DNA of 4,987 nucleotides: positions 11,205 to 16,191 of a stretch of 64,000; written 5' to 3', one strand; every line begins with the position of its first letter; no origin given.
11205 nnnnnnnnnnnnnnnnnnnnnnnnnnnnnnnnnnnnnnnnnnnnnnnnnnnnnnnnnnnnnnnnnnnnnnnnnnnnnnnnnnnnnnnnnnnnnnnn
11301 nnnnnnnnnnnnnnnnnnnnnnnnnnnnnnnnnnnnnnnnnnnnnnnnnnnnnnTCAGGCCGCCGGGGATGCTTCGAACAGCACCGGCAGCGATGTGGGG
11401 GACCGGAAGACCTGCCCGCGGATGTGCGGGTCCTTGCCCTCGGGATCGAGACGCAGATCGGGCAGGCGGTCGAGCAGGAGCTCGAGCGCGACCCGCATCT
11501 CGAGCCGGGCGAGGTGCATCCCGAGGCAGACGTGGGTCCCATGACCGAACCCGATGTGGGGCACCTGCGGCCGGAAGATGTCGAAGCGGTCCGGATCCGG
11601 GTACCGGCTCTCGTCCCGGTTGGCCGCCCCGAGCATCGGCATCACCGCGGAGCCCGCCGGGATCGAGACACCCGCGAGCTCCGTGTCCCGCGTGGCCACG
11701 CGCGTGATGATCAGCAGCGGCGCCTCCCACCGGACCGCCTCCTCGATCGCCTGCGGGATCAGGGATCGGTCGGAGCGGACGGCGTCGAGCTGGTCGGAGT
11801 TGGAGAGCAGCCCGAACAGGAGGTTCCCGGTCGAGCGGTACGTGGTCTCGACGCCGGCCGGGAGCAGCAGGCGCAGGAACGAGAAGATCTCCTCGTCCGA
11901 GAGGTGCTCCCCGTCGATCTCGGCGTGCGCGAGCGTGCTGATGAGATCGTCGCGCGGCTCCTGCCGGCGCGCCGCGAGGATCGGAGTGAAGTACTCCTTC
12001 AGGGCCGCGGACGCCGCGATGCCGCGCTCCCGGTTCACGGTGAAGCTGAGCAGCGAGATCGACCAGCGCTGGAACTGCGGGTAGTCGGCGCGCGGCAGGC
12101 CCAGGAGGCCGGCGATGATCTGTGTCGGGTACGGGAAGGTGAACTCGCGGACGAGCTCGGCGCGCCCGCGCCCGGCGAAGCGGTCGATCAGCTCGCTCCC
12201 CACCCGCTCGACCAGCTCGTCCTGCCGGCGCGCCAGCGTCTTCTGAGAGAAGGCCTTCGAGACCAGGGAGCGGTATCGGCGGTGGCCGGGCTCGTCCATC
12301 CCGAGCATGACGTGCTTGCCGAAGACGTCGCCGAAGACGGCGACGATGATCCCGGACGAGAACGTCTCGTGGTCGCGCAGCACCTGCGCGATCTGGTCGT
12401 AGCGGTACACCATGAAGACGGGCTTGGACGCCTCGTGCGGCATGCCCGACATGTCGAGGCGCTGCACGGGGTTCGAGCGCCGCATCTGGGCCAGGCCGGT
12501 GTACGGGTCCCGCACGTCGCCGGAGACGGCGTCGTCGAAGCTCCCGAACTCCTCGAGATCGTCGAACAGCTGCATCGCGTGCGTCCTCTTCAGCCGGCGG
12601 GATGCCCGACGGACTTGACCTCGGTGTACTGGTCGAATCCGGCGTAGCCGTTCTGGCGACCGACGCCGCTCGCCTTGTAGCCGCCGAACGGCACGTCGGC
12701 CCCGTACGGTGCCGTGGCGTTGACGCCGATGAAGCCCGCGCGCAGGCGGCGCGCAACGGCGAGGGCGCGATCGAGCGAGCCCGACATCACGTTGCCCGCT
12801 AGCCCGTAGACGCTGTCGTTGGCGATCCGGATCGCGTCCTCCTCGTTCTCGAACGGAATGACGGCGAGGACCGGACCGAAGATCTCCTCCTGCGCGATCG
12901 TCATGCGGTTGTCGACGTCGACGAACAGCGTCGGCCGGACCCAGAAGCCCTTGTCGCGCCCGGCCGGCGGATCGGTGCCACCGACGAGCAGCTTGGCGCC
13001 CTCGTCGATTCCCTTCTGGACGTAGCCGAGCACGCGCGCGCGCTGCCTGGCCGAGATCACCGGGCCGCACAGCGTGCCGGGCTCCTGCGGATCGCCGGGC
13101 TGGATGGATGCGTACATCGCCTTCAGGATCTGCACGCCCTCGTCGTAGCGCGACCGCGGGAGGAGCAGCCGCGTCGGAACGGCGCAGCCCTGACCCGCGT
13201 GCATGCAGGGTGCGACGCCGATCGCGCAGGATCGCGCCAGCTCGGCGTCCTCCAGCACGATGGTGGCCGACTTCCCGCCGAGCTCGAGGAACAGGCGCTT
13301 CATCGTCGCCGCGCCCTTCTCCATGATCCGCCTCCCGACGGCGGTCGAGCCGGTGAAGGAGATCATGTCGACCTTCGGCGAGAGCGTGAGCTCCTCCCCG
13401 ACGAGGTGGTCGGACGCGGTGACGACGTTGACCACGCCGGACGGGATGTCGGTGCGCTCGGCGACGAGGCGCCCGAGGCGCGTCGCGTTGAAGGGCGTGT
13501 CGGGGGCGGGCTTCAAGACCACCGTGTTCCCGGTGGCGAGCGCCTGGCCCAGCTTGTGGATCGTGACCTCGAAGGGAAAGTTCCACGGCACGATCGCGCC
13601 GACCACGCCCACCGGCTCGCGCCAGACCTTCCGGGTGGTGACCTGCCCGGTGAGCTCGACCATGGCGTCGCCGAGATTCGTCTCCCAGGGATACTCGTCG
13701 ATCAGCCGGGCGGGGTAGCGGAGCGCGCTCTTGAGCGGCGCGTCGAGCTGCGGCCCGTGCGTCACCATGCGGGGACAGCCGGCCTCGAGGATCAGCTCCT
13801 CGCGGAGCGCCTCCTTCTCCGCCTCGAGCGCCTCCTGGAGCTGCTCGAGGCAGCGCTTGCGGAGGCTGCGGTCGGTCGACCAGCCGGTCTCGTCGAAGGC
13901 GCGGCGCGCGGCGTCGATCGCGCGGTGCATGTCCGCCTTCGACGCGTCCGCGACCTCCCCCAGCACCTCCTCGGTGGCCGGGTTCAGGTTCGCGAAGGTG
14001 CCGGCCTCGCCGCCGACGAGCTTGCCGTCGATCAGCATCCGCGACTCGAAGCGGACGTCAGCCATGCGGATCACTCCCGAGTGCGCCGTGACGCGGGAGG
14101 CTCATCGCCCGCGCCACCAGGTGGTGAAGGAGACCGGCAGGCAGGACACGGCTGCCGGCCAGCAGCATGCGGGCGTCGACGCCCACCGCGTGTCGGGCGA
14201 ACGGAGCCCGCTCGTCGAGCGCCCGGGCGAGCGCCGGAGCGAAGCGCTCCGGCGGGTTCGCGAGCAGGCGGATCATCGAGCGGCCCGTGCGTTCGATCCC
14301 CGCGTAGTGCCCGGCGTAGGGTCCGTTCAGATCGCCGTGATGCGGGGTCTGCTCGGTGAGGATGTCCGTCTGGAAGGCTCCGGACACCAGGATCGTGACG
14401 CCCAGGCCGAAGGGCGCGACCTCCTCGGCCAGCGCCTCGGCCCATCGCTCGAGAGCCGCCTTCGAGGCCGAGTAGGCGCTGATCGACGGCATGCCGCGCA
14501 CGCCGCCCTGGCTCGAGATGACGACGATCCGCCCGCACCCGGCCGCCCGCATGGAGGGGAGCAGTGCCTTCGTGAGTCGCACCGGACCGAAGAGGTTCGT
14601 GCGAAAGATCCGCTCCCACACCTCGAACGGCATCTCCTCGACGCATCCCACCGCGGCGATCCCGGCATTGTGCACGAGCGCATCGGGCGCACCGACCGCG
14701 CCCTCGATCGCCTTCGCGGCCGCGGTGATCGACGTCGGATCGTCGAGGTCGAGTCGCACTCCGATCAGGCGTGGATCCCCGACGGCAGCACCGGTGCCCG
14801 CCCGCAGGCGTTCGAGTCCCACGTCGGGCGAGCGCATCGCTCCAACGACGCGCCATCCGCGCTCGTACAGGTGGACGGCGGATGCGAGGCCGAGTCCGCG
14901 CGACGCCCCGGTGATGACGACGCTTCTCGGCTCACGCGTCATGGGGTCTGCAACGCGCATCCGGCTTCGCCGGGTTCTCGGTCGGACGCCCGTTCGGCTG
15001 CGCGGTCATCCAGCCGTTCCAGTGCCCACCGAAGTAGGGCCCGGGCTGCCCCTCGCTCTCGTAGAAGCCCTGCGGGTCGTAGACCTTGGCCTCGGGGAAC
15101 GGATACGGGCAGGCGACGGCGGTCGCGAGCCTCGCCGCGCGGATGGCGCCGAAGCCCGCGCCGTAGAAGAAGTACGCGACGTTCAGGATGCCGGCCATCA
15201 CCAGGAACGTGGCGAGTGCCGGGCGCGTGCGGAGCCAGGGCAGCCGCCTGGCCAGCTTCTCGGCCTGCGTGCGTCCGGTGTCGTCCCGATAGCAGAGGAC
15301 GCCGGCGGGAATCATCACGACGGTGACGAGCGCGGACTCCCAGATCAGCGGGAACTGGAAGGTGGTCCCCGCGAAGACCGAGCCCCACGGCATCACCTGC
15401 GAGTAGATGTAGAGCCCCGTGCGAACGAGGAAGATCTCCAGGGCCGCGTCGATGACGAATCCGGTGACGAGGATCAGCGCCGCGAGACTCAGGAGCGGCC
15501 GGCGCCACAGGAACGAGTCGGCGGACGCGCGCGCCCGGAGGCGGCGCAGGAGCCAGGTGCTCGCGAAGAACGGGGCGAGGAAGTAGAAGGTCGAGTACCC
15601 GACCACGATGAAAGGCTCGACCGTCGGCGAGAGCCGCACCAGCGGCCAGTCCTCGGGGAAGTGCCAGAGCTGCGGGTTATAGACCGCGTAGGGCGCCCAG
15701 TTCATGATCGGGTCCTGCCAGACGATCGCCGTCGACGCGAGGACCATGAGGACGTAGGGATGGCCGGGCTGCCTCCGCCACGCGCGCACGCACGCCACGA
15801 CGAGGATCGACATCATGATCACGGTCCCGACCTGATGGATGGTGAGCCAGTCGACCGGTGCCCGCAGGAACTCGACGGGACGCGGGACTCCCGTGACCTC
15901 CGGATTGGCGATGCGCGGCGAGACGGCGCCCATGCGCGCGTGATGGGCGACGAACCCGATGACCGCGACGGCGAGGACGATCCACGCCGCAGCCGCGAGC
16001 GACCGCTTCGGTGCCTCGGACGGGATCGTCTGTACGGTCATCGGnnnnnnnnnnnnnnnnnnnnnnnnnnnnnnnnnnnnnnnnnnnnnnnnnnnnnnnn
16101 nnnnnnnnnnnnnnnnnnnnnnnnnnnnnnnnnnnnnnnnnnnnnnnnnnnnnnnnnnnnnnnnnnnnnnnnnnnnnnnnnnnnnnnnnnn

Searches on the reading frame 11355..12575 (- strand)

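Call 62: search_protein_families(library=pfam, proteins=[window:11355-12575:-], max_evalue=0.00001)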
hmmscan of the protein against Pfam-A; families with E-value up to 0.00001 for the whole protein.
window:11355-12575:- (406 aa): 1 family
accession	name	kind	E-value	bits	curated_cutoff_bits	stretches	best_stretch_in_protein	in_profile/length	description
PF00067.27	p450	-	3.1e-32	112.4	22.8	1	186-384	210-444/462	Cytochrome P450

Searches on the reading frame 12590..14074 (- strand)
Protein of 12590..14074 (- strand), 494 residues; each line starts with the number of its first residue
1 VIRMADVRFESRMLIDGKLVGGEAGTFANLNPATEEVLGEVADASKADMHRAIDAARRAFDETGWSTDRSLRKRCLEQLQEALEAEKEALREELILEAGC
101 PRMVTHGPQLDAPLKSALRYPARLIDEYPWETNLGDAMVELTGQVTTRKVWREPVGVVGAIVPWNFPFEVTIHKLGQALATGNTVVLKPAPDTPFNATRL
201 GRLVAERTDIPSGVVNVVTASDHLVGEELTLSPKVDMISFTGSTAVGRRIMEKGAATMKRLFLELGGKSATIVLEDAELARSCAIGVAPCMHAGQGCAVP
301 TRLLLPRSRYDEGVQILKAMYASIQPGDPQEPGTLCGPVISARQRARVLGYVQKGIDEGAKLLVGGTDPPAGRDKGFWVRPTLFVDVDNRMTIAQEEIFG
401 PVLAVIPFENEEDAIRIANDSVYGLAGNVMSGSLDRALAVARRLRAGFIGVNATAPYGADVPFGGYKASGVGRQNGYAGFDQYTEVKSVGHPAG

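Call 62: search_protein_families(library=pfam, proteins=[window:12590-14074:-], max_evalue=0.00001)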
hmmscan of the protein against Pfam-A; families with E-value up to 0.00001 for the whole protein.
window:12590-14074:- (494 aa): 1 family
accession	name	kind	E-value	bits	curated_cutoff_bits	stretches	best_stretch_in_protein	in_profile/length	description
PF00171.27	Aldedh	-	7.3e-143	476.9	23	1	23-489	5-461/461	Aldehyde dehydrogenase family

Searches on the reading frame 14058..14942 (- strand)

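Call 62: search_protein_families(library=pfam, proteins=[window:14058-14942:-], max_evalue=0.00001)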
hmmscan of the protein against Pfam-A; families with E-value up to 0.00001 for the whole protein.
window:14058-14942:- (294 aa): 4 families
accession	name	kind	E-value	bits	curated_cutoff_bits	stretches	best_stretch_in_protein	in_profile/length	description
PF00106.31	adh_short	-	3.7e-44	151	26.6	1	8-200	3-192/195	short chain dehydrogenase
PF13561.12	adh_short_C2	-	2.3e-31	109.7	27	1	12-197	1-183/236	Enoyl-(Acyl carrier protein) reductase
PF08659.16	KR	-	6.2e-11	43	22.6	1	8-173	3-165/180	KR domain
PF01370.27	Epimerase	-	3.5e-08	33.6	20.9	1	8-183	1-169/240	NAD dependent epimerase/dehydratase family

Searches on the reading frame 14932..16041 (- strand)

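Call 62: search_protein_families(library=pfam, proteins=[window:14932-16041:-], max_evalue=0.00001)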
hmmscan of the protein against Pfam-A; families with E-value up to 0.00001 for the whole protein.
window:14932-16041:- (369 aa): 1 family
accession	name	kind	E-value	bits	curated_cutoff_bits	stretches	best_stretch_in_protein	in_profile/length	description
PF17198.9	AveC_like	-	1.1e-61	208.6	26.6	1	88-321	1-234/234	Spirocyclase AveC-like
